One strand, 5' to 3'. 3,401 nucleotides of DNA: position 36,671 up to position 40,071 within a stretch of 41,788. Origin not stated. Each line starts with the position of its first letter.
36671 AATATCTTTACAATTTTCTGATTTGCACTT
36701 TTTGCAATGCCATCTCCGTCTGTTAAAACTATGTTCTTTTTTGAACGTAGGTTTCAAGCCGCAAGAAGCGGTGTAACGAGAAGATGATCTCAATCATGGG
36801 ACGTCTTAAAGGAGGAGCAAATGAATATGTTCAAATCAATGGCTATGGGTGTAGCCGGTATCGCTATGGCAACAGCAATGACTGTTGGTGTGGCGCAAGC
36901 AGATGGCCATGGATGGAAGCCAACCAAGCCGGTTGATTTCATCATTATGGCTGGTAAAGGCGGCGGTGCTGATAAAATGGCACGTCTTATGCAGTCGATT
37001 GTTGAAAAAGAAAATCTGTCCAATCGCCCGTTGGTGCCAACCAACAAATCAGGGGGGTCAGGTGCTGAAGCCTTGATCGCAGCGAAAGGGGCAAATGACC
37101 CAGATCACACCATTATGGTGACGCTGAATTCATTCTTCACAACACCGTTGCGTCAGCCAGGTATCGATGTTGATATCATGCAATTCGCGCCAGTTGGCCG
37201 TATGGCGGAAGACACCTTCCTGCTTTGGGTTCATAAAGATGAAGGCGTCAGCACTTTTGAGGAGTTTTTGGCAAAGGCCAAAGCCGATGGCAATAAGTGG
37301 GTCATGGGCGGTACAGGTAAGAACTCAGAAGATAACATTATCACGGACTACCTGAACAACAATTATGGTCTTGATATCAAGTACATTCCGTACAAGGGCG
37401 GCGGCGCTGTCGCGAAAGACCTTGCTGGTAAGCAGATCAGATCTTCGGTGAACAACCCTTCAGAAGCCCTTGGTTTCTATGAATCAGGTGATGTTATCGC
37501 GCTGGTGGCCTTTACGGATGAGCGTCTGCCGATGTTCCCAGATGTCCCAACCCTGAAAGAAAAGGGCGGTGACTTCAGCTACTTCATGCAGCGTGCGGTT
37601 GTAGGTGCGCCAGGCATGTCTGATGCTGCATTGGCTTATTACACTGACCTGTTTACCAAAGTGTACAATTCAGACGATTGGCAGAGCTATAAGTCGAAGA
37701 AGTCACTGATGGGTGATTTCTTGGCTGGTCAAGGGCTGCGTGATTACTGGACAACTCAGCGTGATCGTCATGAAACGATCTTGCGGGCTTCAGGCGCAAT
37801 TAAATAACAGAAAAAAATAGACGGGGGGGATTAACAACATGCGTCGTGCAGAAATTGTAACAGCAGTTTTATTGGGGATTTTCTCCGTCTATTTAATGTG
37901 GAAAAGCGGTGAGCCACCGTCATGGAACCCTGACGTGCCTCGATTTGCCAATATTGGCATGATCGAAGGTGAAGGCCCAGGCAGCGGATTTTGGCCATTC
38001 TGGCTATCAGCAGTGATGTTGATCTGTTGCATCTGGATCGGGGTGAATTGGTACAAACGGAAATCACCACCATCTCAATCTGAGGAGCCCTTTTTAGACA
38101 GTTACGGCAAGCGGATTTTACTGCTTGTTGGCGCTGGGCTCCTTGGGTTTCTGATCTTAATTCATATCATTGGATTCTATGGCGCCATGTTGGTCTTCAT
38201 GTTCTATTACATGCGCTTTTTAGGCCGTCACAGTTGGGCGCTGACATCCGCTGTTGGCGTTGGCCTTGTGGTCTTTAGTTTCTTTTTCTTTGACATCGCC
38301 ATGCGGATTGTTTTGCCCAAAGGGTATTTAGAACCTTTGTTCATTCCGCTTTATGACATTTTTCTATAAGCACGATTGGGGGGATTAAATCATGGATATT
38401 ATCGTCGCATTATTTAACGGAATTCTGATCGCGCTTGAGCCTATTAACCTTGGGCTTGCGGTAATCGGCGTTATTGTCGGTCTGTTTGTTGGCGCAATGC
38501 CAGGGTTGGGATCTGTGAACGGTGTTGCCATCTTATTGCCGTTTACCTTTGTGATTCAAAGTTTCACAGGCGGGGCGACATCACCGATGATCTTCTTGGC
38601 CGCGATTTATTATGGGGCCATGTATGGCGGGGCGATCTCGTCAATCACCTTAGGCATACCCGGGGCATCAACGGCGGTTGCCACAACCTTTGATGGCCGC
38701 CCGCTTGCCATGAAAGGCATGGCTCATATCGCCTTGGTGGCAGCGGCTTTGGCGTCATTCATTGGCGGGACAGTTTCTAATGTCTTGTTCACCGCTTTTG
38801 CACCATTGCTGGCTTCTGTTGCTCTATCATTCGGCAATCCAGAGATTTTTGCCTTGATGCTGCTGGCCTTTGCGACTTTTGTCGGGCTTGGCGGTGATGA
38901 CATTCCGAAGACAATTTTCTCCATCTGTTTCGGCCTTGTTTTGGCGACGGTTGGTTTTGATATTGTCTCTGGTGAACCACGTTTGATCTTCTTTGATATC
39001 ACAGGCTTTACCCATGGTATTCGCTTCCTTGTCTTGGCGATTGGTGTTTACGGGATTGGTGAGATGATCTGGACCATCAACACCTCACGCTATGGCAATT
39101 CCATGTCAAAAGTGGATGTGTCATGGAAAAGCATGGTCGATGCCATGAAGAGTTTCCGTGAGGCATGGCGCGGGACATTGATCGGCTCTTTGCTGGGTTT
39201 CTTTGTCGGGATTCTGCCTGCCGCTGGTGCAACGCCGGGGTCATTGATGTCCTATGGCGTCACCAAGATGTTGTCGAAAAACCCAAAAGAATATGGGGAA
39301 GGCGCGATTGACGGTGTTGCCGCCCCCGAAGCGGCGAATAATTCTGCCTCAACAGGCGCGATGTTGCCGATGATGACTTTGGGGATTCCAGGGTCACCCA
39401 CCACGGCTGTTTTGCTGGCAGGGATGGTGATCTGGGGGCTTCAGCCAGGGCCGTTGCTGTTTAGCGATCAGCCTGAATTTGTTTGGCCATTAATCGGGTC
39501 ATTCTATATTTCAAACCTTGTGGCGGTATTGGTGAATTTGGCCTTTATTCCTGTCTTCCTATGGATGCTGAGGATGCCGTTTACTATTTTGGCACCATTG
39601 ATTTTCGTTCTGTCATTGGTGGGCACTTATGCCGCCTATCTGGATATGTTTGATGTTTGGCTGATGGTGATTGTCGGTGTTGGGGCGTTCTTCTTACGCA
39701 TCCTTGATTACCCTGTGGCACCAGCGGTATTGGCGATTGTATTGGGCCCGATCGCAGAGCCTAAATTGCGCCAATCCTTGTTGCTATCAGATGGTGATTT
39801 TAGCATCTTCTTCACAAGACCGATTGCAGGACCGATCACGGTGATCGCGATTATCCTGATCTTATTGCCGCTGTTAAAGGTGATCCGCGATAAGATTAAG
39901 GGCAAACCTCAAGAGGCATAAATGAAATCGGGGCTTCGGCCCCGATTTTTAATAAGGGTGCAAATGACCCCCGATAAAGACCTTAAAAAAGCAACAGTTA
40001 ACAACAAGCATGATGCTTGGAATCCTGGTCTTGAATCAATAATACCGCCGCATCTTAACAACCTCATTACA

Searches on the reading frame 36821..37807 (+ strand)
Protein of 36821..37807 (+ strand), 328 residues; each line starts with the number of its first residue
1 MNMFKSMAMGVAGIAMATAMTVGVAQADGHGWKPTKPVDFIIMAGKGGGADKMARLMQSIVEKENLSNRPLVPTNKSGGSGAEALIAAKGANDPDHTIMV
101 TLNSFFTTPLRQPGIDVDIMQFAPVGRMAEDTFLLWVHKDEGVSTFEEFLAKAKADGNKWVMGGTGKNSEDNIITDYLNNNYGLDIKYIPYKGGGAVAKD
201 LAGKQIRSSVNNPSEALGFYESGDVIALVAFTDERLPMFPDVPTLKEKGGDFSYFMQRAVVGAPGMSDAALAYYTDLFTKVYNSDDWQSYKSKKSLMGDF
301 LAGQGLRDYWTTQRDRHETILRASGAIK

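Call 87: search_protein_families(library=pfam, proteins=[window:36821-37807:+], max_evalue=0.0001)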
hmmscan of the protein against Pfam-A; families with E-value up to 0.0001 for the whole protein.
window:36821-37807:+ (328 aa): 1 family
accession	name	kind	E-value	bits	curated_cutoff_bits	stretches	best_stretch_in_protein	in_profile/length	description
PF03401.19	TctC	-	1.5e-22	80.9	27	1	69-289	15-237/274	Tripartite tricarboxylate transporter family receptor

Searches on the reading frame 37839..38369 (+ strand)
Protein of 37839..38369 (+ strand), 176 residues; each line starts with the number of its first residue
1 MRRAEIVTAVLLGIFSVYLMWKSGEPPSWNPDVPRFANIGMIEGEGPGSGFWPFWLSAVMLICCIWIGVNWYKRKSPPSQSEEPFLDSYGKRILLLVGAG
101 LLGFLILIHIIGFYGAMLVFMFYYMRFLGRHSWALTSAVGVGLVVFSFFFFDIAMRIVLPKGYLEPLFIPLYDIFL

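Call 87: search_protein_families(library=pfam, proteins=[window:37839-38369:+], max_evalue=0.0001)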
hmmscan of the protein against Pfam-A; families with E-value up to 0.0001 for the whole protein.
window:37839-38369:+ (176 aa): 1 family
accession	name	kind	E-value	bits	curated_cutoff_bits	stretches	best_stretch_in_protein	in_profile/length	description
PF07331.16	TctB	-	9.3e-18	65.2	29.1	1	7-160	3-137/137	Tripartite tricarboxylate transporter TctB family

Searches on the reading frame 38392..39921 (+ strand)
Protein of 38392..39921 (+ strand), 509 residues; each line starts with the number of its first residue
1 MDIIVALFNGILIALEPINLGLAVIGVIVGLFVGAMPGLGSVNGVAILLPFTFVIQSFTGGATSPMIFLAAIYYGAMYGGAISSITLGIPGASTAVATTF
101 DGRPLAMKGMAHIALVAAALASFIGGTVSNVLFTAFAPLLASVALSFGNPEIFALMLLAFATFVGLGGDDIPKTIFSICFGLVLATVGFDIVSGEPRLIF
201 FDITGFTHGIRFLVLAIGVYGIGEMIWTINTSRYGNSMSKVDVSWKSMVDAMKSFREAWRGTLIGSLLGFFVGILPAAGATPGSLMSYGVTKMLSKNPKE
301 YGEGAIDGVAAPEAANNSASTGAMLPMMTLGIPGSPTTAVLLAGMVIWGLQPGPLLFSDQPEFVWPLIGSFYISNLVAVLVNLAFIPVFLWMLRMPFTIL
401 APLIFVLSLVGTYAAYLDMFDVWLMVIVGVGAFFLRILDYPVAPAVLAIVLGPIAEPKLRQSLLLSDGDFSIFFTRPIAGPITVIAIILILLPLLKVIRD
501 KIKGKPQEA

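Call 87: search_protein_families(library=pfam, proteins=[window:38392-39921:+], max_evalue=0.0001)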
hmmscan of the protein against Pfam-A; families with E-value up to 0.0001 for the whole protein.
window:38392-39921:+ (509 aa): 1 family
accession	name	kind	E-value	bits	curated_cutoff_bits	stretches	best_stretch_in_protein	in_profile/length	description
PF01970.21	TctA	-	2.2e-134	448.7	28.9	1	20-447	1-423/423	Tripartite tricarboxylate transporter TctA family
